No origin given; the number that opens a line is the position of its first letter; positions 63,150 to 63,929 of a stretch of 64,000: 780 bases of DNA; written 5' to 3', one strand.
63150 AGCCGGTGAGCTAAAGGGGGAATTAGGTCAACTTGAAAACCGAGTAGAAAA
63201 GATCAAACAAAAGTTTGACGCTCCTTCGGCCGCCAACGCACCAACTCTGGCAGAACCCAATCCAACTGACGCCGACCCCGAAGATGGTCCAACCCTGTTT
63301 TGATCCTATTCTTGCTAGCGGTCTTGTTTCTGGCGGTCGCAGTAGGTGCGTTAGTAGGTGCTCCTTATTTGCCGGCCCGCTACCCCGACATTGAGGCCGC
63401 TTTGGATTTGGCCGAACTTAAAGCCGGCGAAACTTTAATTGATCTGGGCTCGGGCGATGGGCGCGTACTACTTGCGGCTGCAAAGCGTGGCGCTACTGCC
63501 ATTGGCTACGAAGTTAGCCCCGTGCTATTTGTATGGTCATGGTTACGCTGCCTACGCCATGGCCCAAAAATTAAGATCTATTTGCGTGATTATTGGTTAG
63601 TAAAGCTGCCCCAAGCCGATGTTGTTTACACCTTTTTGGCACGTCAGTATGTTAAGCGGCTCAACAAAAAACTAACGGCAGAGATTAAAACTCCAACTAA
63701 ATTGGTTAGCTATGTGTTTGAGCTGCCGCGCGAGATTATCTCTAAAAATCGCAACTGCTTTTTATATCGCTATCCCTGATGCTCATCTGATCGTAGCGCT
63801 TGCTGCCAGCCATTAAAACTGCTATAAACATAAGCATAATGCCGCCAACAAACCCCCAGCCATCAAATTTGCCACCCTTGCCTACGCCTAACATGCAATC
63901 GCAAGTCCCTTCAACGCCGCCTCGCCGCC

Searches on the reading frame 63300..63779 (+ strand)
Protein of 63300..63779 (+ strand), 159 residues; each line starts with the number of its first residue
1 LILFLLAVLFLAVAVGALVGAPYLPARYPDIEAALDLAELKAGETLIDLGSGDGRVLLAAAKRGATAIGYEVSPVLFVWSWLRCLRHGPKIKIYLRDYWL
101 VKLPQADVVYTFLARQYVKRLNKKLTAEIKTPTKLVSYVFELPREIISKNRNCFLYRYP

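Call 67: find_encoding_contigs(protein=window:63300-63779:+, flank=10000, max_places=2)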
Protein window:63300-63779:+ (159 aa): 1 contig read that carries it; 1 place shown.
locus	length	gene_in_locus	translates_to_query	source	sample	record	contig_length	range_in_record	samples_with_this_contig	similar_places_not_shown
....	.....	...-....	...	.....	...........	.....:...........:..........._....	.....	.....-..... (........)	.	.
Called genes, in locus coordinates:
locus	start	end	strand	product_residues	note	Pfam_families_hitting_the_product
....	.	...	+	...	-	?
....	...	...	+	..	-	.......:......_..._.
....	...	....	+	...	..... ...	-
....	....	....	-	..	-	-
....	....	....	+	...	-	-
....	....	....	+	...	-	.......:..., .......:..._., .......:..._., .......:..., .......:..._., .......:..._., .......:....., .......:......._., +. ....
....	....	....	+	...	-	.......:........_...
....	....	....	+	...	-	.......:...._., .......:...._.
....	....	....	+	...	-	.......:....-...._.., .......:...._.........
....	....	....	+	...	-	-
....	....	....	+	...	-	-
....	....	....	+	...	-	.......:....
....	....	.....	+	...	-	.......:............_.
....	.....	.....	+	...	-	-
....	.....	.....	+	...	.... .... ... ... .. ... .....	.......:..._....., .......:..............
